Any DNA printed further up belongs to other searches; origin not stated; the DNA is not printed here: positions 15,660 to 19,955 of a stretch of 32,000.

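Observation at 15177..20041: Orphan Pls/PosA-type membrane NRPS operon (PPTase, A-T-TM6/LbH3 synthetase, RHH protein) in a Gram-negative hopanoid producer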

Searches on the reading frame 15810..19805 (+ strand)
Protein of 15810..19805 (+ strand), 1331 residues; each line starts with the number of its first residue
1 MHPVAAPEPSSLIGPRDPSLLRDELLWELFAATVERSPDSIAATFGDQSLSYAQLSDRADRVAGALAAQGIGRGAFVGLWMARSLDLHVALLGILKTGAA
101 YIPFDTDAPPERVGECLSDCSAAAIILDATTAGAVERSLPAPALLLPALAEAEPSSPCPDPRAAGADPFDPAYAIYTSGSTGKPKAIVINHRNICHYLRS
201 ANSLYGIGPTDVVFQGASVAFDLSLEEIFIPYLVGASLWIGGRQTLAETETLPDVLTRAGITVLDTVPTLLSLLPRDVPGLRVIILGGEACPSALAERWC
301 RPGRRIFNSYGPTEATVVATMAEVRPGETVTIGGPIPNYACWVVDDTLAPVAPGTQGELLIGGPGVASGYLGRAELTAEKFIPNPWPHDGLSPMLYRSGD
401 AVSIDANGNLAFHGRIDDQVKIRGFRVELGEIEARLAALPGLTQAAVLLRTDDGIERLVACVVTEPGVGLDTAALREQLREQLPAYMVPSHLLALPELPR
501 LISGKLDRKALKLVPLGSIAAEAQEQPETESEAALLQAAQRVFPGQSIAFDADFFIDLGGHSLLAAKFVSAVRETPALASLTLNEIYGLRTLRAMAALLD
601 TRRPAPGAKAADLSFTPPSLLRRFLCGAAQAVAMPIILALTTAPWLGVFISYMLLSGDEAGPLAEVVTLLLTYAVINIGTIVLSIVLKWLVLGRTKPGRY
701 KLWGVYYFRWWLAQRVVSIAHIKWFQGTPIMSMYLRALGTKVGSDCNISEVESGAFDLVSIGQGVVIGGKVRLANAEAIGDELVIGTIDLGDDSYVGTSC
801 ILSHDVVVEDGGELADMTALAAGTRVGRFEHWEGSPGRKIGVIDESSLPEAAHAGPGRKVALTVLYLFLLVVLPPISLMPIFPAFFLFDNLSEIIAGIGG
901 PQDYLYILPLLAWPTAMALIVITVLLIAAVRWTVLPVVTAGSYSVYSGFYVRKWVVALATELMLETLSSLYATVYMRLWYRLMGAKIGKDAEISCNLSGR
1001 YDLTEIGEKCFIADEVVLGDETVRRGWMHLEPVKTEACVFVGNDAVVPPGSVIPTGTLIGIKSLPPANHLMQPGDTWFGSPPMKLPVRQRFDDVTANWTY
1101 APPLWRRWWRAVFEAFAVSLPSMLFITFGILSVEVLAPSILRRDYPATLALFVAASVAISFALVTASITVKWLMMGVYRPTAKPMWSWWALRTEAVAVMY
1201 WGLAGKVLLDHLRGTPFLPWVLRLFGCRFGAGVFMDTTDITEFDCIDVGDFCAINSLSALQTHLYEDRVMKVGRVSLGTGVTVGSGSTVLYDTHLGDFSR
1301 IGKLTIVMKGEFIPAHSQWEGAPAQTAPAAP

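Call 6: search_protein_families(library=ncbifam, proteins=[window:15810-19805:+], max_evalue=0.01)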
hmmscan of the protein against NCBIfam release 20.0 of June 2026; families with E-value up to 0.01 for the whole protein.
window:15810-19805:+ (1331 aa): 116 families (the best 25 are shown)
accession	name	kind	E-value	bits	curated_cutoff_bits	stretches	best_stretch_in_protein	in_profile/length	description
TIGR02353.1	NRPS_term_dom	equivalog_domain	1.6e-171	572.2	423.1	1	629-1324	2-695/695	Pls/PosA family non-ribosomal peptide synthetase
TIGR01733.1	AA-adenyl-dom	subfamily_domain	1.3e-119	399.7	317.4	1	51-447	1-409/409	amino acid adenylation domain-containing protein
NF004282.0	PRK05691.1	subfamily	1.3e-113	379.9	4090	1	21-600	1128-1706/4334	non-ribosomal peptide synthase/polyketide synthase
NF038078.1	NRPS_MxcG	equivalog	1.2e-100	337.6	2300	1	28-565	460-1008/1442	myxochelin non-ribosomal peptide synthetase MxcG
NF041803.1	NRPS_SolG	exception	6.2e-100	335.3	2200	1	28-575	565-1133/1163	solanimycin non-ribosomal peptide synthetase SolG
NF047350.1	aureusi_NRPS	equivalog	7.1e-96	321.7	2500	1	24-600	1434-1991/2373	aureusimine non-ribosomal peptide synthetase AusA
NF007605.2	PRK10252.1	equivalog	2.2e-85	287.2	2400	1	26-602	456-1044/1292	enterobactin non-ribosomal peptide synthetase EntF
TIGR01734.1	D-ala-DACP-lig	equivalog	1.6e-68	231.5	559.85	1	32-512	8-499/504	D-alanine--poly(phosphoribitol) ligase subunit DltA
NF003417.0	PRK04813.1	subfamily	2.8e-67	227.4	476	1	32-511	11-499/505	D-alanine--poly(phosphoribitol) ligase subunit DltA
TIGR03098.1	ligase_PEP_1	hypoth_equivalog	7.5e-63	212.7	592.35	1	26-512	2-515/517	acyl-CoA ligase (AMP-forming), exosortase A system-associated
NF004837.0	PRK06187.1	subfamily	7.7e-63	212.5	476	1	26-512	10-519/531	long-chain-fatty-acid--CoA ligase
TIGR03443.1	alpha_am_amid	equivalog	2.3e-45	154.5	1030.1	3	176-463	422-748/1390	L-aminoadipate-semialdehyde dehydrogenase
NF004114.0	PRK05605.1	equivalog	1.2e-44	152.6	766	2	167-512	219-566/575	long-chain-fatty-acid--CoA ligase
NF004511.1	PRK05852.1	equivalog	6.7e-42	143.8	650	1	27-512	2-501/505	FadD7 family fatty acid--CoA ligase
TIGR02262.1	benz_CoA_lig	subfamily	1.8e-41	142.5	375.25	1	44-511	25-505/508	benzoate-CoA ligase family protein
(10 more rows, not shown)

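Call 7: search_protein_families(library=pfam, proteins=[window:15810-19805:+], max_evalue=0.01)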
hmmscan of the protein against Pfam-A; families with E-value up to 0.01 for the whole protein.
window:15810-19805:+ (1331 aa): 6 families
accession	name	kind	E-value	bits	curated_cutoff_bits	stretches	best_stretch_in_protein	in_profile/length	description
PF00501.34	AMP-binding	-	1e-77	262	29.9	1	30-371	1-384/384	AMP-binding enzyme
PF13193.12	AMP-binding_C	-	7.2e-11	43.3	24.5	1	431-505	1-76/76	AMP-binding enzyme C-terminal domain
PF00550.31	PP-binding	-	3.5e-07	30.8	20.8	1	544-599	14-67/67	Phosphopantetheine attachment site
PF00132.30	Hexapep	-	5.8e-05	23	27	0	1275-1302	2-29/36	Bacterial transferase hexapeptide (six repeats)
PF25084.1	LbH_EIF2B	-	0.00054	20.4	54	0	740-826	28-99/105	EIF2B subunit epsilon LbH domain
PF21711.3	DCTN5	-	0.002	18.2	40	0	773-845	87-159/182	Dynactin subunit 5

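Call 12: search_solved_structures(query=window:15810-19805:+, max_evalue=0.001)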
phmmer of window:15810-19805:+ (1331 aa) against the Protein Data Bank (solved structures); distinct sequences matched with E-value up to 0.001: 217 (the best 60 are shown).
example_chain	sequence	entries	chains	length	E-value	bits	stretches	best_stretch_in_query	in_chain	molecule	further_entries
9be3_A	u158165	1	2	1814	5.1e-160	537.9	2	23-605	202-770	Linear gramicidin synthase subunit A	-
9meh_A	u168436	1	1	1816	5.1e-160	537.9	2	23-605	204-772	Linear gramicidin synthase subunit A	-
6mfz_A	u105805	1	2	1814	7.9e-160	537.3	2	23-602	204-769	Linear gramicidin synthase subunit A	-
9be4_A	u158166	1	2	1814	2e-159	536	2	23-605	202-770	Linear gramicidin synthase subunit A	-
6mfy_A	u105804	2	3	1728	1.1e-153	517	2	23-602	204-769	Linear gramicidin synthase subunit A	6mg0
8xjz_C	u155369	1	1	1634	1.4e-124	420.5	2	39-513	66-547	Peptide synthetase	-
5u89_A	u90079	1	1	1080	6.5e-111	375.2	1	24-611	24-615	Amino acid adenylation domain protein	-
8g95_A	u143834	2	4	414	2.2e-106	360.2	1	13-417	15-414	Dimodular nonribosomal peptide synthase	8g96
8g97_A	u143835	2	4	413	5.2e-106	358.9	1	13-415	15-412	Dimodular nonribosomal peptide synthase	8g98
9bfd_A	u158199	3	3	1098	1.1e-91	311.5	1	26-617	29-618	Tyrocidine synthase 1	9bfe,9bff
8jbr_A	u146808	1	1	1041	1.3e-89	304.7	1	23-600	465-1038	McyA protein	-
6p1j_A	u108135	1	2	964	2.7e-88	300.3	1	26-511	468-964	Txo2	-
8hlk_A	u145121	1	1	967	1.1e-87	298.2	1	23-513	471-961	Microcystin synthetase B (Fragment)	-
2vsq_A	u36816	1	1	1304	1.1e-87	298.2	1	28-577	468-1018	SURFACTIN SYNTHETASE SUBUNIT 3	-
8www_A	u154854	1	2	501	1.3e-85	291.4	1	35-512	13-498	Carrier domain-containing protein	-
7wew_A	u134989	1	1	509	9.5e-81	275.3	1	26-512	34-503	Epsilon-poly-L-lysine synthase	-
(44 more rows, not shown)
